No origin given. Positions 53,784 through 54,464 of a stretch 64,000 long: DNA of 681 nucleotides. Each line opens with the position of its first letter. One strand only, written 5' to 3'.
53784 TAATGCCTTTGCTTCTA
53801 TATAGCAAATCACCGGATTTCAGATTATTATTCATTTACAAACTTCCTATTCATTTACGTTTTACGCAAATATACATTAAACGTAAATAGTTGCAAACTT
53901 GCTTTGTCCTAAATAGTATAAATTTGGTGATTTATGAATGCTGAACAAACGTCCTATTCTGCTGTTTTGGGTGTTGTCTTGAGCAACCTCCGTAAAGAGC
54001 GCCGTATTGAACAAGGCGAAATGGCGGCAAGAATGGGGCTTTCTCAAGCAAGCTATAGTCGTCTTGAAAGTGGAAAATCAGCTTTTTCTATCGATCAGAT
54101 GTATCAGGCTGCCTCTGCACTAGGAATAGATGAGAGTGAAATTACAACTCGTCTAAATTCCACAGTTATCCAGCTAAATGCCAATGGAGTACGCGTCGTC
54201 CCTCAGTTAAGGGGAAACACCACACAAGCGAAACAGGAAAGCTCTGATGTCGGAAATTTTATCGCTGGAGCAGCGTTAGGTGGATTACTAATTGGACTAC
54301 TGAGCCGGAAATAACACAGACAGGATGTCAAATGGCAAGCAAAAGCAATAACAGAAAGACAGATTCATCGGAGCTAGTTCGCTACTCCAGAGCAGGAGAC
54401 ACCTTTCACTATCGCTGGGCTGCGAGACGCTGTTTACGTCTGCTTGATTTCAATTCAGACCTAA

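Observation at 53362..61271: Compact candidate defence locus: PLAAT/LRAT-like membrane acyltransferase <-> TM-anchored XRE regulator + 2110-aa Cap4-nuclease-STAND giant protein (+ overlapping ORF)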

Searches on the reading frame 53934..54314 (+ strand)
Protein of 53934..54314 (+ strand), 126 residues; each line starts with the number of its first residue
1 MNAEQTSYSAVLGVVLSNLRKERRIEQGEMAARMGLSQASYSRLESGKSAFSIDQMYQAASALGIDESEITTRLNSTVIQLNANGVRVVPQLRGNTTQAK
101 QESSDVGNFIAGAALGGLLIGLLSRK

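Call 3: search_protein_families(library=pfam, proteins=[window:53934-54314:+], max_evalue=0.1)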
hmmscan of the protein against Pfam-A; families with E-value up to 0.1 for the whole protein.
window:53934-54314:+ (126 aa): 10 families
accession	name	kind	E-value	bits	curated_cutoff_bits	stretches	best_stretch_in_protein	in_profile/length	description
PF01381.28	HTH_3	-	2.5e-11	43.9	23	1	18-70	3-55/55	Helix-turn-helix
PF13560.12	HTH_31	-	3e-09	37.5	27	1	12-69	2-60/64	Helix-turn-helix domain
PF12844.13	HTH_19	-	1.5e-07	31.6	30.2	1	16-72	4-60/64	Helix-turn-helix domain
PF13744.12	HTH_37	-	3.6e-06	27.1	27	1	10-66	17-74/80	Helix-turn-helix domain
PF13443.12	HTH_26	-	1.9e-05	25.2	22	1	16-70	2-57/63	Cro/C1-type HTH DNA-binding domain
PF20432.4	Xre-like-HTH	-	0.0027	18.4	25.8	1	10-55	9-54/63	Antitoxin Xre-like helix-turn-helix domain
PF22495.2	HTH_92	-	0.0091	15.7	27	1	18-48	2-32/45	RsaL-like HTH domain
PF01047.28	MarR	-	0.023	15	24.6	1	14-43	7-36/59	MarR family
PF25051.1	WHD_MCM8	-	0.055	13.9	26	0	46-85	31-66/80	MCM8 winged helix domain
PF13412.12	HTH_24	-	0.058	13.4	21.9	0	15-41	8-34/48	Winged helix-turn-helix DNA-binding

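Call 4: search_protein_families(library=padloc, proteins=[window:53934-54314:+], max_evalue=0.1)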
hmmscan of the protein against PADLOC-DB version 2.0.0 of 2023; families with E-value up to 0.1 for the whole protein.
window:53934-54314:+ (126 aa): 9 families
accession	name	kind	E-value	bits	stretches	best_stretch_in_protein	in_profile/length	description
PDLC02926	HTH_VI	-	3.6e-08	31.5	1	12-69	2-59/92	-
PDLC03665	Control_protein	-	1.7e-07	29.4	1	15-70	12-68/77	control protein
PDLC04142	capH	-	1.9e-05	23.7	1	10-70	5-60/103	capH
PDLC04775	PDC-M69A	-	6.7e-05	21.4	1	13-77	9-73/113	-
PDLC03952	RmrA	-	0.00056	16.9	1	15-87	26-98/395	-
PDLC03956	RmrA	-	0.0061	13.7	1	13-67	10-65/399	-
PDLC03949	RmrA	-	0.011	12.7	1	20-68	11-59/363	-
PDLC03954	RmrA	-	0.023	11.6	1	13-72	12-71/380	-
PDLC04758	PDC-M64B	-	0.05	12.1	1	17-71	36-90/123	-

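Call 5: search_protein_families(library=ncbifam, proteins=[window:53934-54314:+], max_evalue=0.1)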
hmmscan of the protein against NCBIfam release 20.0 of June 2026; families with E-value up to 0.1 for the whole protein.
window:53934-54314:+ (126 aa): 12 families
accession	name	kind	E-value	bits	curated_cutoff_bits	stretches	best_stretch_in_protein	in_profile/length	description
TIGR03070.1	couple_hipB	subfamily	1.6e-09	37.5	71.65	1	12-65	3-56/58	type II toxin-antitoxin system Y4mF family antitoxin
NF041951.1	phage_RstR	subfamily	1.8e-07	31.4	80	1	16-67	7-58/108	RstR family transcriptional repressor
NF006015.0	PRK08154.1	subfamily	3.2e-05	23.2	204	1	2-75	21-94/314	anaerobic benzoate catabolism transcriptional regulator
NF058600.1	TransRegSco1979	equivalog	0.0001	21.5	350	1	8-73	5-71/280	Sco1979 family transcriptional regulator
NF041575.1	antitoxPezA_Strep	equivalog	0.0012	18.9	290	1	13-56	3-46/158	type II toxin-antitoxin system antitoxin PezA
NF047948.1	male_kill_WMK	equivalog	0.0012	18.3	300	1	16-71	167-222/300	WO male-killing family protein Wmk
NF010465.0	PRK13890.1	equivalog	0.0016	18.5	96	1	11-65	5-59/121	conjugal transfer protein TrbA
NF003162.0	PRK04140.1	equivalog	0.02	14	263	1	10-59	125-174/317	transcriptional regulator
NF007271.0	PRK09726.1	equivalog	0.021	14.8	79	1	12-66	13-67/88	type II toxin-antitoxin system antitoxin HipB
TIGR03830.1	CxxCG_CxxCG_HTH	subfamily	0.022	14.6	61.8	1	14-52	68-106/127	type II TA system antitoxin MqsA family protein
NF038139.1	Reg_Aceta_RamB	equivalog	0.055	12.1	700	1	13-72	4-63/465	acetate metabolism transcriptional regulator RamB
NF007408.0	PRK09943.1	equivalog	0.075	12.6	211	1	12-69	8-65/185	HTH-type transcriptional regulator PuuR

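Call 46: find_related_loci(query=A3, collection=metagenome_contigs, flank=10000)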
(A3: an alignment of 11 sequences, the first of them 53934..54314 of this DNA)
Query A3 (126 aa) in metagenome_contigs; peptide patterns used: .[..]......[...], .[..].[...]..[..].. (x = any residue, [..] = any of these).
156 stretches matched a pattern; 59 encode a relative of the query (tblastn E <= 1e-3); 59 distinct loci.
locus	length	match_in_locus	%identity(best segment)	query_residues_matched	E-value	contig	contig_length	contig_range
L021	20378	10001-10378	75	1-126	5e-58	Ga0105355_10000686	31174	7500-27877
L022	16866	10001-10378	75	1-126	5e-58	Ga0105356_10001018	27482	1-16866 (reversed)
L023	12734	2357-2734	67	1-126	1e-52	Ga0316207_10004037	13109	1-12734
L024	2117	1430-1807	67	1-126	6e-53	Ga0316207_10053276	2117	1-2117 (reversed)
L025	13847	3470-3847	65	1-126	3e-52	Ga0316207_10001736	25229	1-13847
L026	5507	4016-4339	75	1-108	9e-49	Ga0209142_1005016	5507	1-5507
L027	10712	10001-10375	63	1-125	3e-48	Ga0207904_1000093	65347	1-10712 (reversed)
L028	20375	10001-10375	63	1-125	3e-48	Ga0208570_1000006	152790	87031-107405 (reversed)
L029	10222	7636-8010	65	1-125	1e-47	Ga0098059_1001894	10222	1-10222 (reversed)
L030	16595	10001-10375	65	1-125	1e-47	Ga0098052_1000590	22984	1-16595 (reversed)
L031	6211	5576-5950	62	1-125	4e-47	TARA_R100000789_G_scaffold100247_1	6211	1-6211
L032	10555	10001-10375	62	1-125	1e-46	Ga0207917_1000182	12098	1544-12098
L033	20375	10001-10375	62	1-125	7e-47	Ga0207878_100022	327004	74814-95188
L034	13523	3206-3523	73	1-106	2e-46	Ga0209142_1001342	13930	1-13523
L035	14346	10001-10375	62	1-125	2e-46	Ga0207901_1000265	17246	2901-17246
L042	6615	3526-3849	66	1-108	1e-43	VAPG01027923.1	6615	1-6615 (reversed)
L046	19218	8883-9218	59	1-120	4e-41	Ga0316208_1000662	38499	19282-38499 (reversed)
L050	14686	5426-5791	57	1-126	6e-40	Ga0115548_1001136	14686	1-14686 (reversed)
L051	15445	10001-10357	58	6-125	8e-40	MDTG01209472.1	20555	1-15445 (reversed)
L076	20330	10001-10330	31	6-125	6e-16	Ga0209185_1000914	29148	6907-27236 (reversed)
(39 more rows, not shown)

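Call 50: search_protein_families(library=padloc, proteins=[L046:9350-11182:+, L046:11179-13080:+, L050:5851-7437:+, L050:8804-11014:+, L050:11011-14343:+, L051:10357-11847:+, L051:11917-13536:+, L076:10341-11621:+, L076:11899-13929:+, L042:3991-5808:+], max_evalue=1e-8)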
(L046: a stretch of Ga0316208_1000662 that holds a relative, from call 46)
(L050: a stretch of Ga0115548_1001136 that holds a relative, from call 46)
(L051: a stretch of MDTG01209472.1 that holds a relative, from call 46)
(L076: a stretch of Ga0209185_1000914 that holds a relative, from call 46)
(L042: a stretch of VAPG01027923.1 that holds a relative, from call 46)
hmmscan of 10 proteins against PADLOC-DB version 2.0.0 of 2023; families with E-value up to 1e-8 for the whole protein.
L046:9350-11182:+ (610 aa): 78 families (the best 25 are shown)
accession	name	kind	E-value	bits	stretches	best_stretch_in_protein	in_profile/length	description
PDLC00067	GajA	-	6.6e-248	822.1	1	1-609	1-601/604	AAA ATPase domain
PDLC00062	GajA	-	3.1e-61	205.6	2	5-372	3-371/639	AAA ATPase domain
PDLC00094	GajA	-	2.5e-60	202.5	1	7-517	5-504/569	AAA ATPase domain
PDLC00070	GajA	-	7.6e-45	151.6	1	5-464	3-454/596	AAA ATPase domain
PDLC02358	Old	-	4.9e-39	132.6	1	5-492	4-478/578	Old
PDLC00090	GajA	-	7.7e-37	125.3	1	5-415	3-436/659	AAA ATPase domain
PDLC00072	GajA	-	4e-36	122.7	1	159-436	200-479/709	AAA ATPase domain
PDLC00091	GajA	-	5.6e-31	106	1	6-419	4-416/627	AAA ATPase domain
PDLC00096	GajA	-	1.6e-30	104.5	1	7-435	5-426/630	AAA ATPase domain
PDLC00071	GajA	-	2.5e-29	100.5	1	8-461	6-438/588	AAA ATPase domain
PDLC02979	AriA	-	4.2e-29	100.5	2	147-345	182-373/373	-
PDLC00083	GajA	-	7.7e-29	98.5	1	7-443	5-451/639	AAA ATPase domain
PDLC00065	GajA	-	8.8e-29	98.8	1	147-464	175-510/670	AAA ATPase domain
PDLC00069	GajA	-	1.7e-28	97.4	1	5-442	3-480/687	AAA ATPase domain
PDLC00063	GajA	-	2.5e-28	97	1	159-419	191-482/679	AAA ATPase domain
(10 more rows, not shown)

L046:11179-13080:+ (633 aa): 50 families (the best 25 are shown)
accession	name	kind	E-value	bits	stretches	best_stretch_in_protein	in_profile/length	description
PDLC00132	GajB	-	3.5e-272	902.6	1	1-631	1-624/625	UrvD helicase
PDLC00114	GajB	-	1e-90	303.1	1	3-630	7-629/635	UrvD helicase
PDLC00117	GajB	-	5.8e-72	241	1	20-632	30-598/604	UrvD helicase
PDLC03802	RTasHel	-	1.5e-71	240.1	2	6-365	8-323/675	DRT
PDLC00121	GajB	-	1.3e-55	187.1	2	7-384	9-361/565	UrvD helicase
PDLC00127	GajB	-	6.6e-52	174.8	1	4-378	9-359/594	UrvD helicase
PDLC00130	GajB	-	1.2e-44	150.6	2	1-382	1-362/589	UrvD helicase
PDLC00123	GajB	-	8e-44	148.2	3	217-416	174-366/540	UrvD helicase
PDLC00107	GajB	-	2.7e-43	146.5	2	20-349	31-347/587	UrvD helicase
PDLC00119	GajB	-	6.3e-43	145.5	1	15-307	13-303/565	UrvD helicase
PDLC00103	GajB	-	3.4e-40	136.6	1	20-616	31-585/612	UrvD helicase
PDLC00122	GajB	-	1.3e-37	127.9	2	216-312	159-255/502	UrvD helicase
PDLC00138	GajB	-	5.6e-33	112.5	1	2-306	3-306/581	UrvD helicase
PDLC00129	GajB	-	6.8e-32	108.8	1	3-366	11-358/594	UrvD helicase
PDLC00109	GajB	-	3.1e-30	103.2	1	22-306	11-257/647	UrvD helicase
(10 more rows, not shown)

L050:5851-7437:+ (528 aa): 21 families
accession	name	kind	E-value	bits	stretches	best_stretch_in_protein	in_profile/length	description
PDLC03019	MTase_I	-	4e-188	625.7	1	10-522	3-500/932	Type I methyltransferase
PDLC03035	MTase_I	-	1.6e-130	434.7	2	10-448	5-436/653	Type I methyltransferase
PDLC03240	MTase_II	-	8.1e-114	379.2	1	14-524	7-510/511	Type II methyltransferase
PDLC03022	MTase_I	-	5.1e-84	281.1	1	13-486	4-480/857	Type I methyltransferase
PDLC03031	MTase_I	-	2.7e-80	268.7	1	11-481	4-485/834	Type I methyltransferase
PDLC03027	MTase_I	-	2.3e-70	236.1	1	16-487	9-444/810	Type I methyltransferase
PDLC03028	MTase_I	-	2.6e-61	206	1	12-527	726-1232/1236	Type I methyltransferase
PDLC03038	MTase_I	-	6.6e-59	197.6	1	11-486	5-457/896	Type I methyltransferase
PDLC03029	MTase_I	-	3.4e-57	192.4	1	10-447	4-455/661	Type I methyltransferase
PDLC03039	MTase_I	-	3.3e-53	178.9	1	14-447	6-425/708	Type I methyltransferase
PDLC03020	MTase_I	-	2.1e-51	173.3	1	17-376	8-393/410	Type I methyltransferase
PDLC03021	MTase_I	-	4.2e-48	162.4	1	9-514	4-486/491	Type I methyltransferase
PDLC04134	mad2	-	3.9e-47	159.2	1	13-445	139-489/492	mads_2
PDLC03032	MTase_I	-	6.6e-47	158.1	1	16-487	9-446/1001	Type I methyltransferase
PDLC03026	MTase_I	-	7.1e-41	138.9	1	15-474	6-433/487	Type I methyltransferase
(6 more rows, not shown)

L050:8804-11014:+ (736 aa): 11 families
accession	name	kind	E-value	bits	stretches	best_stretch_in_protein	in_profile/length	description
PDLC04890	PDC-S06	-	3.9e-266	883.3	1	1-734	1-724/732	-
PDLC04886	PDC-S06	-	3.4e-166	553.1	1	1-733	1-723/727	-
PDLC04897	PDC-S06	-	2.5e-58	196.3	1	1-732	1-723/727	-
PDLC04894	PDC-S06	-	2.4e-49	166.6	1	19-694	23-697/740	-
PDLC04887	PDC-S06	-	1.7e-39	134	1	16-616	26-653/790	-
PDLC04896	PDC-S06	-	8.9e-33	111.8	1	9-732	13-728/732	-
PDLC04898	PDC-S06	-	2.4e-18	63.9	1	244-694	271-711/752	-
PDLC04889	PDC-S06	-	1.3e-12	45.1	0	424-616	333-518/693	-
PDLC02360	PrrC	-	6.9e-12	43.1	1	489-724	128-342/372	PrrC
PDLC03859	LmuB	-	8.8e-12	43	1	97-589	197-588/611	-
PDLC04895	PDC-S06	-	7.6e-11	39.2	0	528-655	584-702/784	-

L050:11011-14343:+ (1110 aa): 6 families
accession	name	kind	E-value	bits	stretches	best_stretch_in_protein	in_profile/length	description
PDLC03040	REase_I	-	0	1304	1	1-1106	2-1023/1029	Type I restriction enzyme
PDLC03044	REase_I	-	1.3e-52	177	1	149-966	108-914/1034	Type I restriction enzyme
PDLC03041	REase_I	-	1.4e-52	176.9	1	275-774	286-749/1099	Type I restriction enzyme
PDLC03048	REase_I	-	2.5e-40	136.4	1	146-1035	89-947/976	Type I restriction enzyme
PDLC03046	REase_I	-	6.2e-21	72.1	1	677-755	651-728/1025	Type I restriction enzyme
PDLC03045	REase_I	-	1.9e-16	57.3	0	170-527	129-461/995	Type I restriction enzyme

L051:10357-11847:+ (496 aa): 3 families
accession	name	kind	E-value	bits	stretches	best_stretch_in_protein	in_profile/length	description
PDLC01995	RtcR_PspF2--CARF_AAA_HTH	-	1.7e-215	714.7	1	8-493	3-480/481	-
PDLC01994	RtcR_PspF1--CARF_AAA_HTH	-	2.6e-73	245.7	1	8-490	5-467/468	-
PDLC01993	RtcR--CARF_AAA_HTH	-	2.5e-61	205.7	1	36-432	37-443/523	-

L051:11917-13536:+ (539 aa): 29 families (the best 25 are shown)
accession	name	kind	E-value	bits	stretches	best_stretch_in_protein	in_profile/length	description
PDLC03021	MTase_I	-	1.2e-184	612.8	1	18-539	2-489/491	Type I methyltransferase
PDLC03026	MTase_I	-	9.8e-70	234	1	37-521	20-459/487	Type I methyltransferase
PDLC03025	MTase_I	-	3.7e-67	225.3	2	38-300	19-285/569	Type I methyltransferase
PDLC03031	MTase_I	-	2.1e-38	130.1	1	146-503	154-485/834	Type I methyltransferase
PDLC04134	mad2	-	2e-35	120.5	1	33-462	155-484/492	mads_2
PDLC03036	MTase_I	-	6.3e-30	102.1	1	146-428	185-444/635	Type I methyltransferase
PDLC03022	MTase_I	-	1.4e-29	101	1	137-512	143-484/857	Type I methyltransferase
PDLC03018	MTase_I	-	1.1e-28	98.2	2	78-231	213-363/749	Type I methyltransferase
PDLC03034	MTase_I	-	3.9e-27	92.8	2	88-222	243-373/672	Type I methyltransferase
PDLC03318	MTase_II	-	2.1e-25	87.2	2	90-225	258-394/723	Type II methyltransferase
PDLC03030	MTase_I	-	2.3e-24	83.8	1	31-421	197-589/670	Type I methyltransferase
PDLC03027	MTase_I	-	3.9e-24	83.2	1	146-507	122-442/810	Type I methyltransferase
PDLC03218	MTase_II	-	8.3e-24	82.1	1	46-414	148-482/532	Type II methyltransferase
PDLC03029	MTase_I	-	4.4e-21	73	1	133-415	129-405/661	Type I methyltransferase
PDLC03035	MTase_I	-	5.9e-21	72.7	1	137-426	133-401/653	Type I methyltransferase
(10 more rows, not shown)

L076:10341-11621:+ (426 aa): 0 families

L076:11899-13929:+ (676 aa): 0 families

L042:3991-5808:+ (605 aa): 24 families
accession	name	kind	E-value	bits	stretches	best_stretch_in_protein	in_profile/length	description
PDLC03019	MTase_I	-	2.1e-176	586.9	1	40-603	8-504/932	Type I methyltransferase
PDLC03035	MTase_I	-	2.4e-114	381.2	2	38-503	8-433/653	Type I methyltransferase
PDLC03240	MTase_II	-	9.1e-103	342.8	1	39-601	7-510/511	Type II methyltransferase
PDLC03031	MTase_I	-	2e-77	259.2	1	37-504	5-456/834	Type I methyltransferase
PDLC03022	MTase_I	-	4.1e-77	258.3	1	38-502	4-444/857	Type I methyltransferase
PDLC03027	MTase_I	-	1.6e-62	210.1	1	162-500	67-405/810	Type I methyltransferase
PDLC04134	mad2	-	6.6e-49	165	1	37-506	138-489/492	mads_2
PDLC03029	MTase_I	-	8.2e-49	164.6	1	200-504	131-451/661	Type I methyltransferase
PDLC03038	MTase_I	-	1.7e-47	159.9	1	149-477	73-397/896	Type I methyltransferase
PDLC03028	MTase_I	-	7.4e-45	151.4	1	168-576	813-1208/1236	Type I methyltransferase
PDLC03021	MTase_I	-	2e-44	150.3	1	119-590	52-485/491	Type I methyltransferase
PDLC03020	MTase_I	-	2.7e-42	143.3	1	201-438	140-392/410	Type I methyltransferase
PDLC03039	MTase_I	-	3.2e-42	142.6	1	163-465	83-392/708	Type I methyltransferase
PDLC03032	MTase_I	-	2.2e-41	139.9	1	204-454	115-372/1001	Type I methyltransferase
PDLC03026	MTase_I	-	3.3e-33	113.5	1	174-458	73-363/487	Type I methyltransferase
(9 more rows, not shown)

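Call 65: search_protein_families(library=pfam, proteins=[L076:10341-11621:+], max_evalue=0.01)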
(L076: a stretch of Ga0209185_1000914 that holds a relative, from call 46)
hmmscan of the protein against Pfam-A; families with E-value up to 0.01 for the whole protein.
L076:10341-11621:+ (426 aa): 0 families

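Call 68: find_related_loci(query=A3, collection=viral_contigs, flank=10000)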
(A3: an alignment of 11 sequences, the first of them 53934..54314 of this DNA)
Query A3 (126 aa) in viral_contigs; peptide patterns used: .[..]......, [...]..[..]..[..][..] (x = any residue, [..] = any of these).
71 stretches matched a pattern; 2 encode a relative of the query (tblastn E <= 1e-3); 2 distinct loci.
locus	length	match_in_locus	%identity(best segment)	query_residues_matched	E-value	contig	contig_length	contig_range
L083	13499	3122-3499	62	1-124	6e-45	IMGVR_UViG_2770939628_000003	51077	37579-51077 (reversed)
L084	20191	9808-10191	52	1-125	7e-36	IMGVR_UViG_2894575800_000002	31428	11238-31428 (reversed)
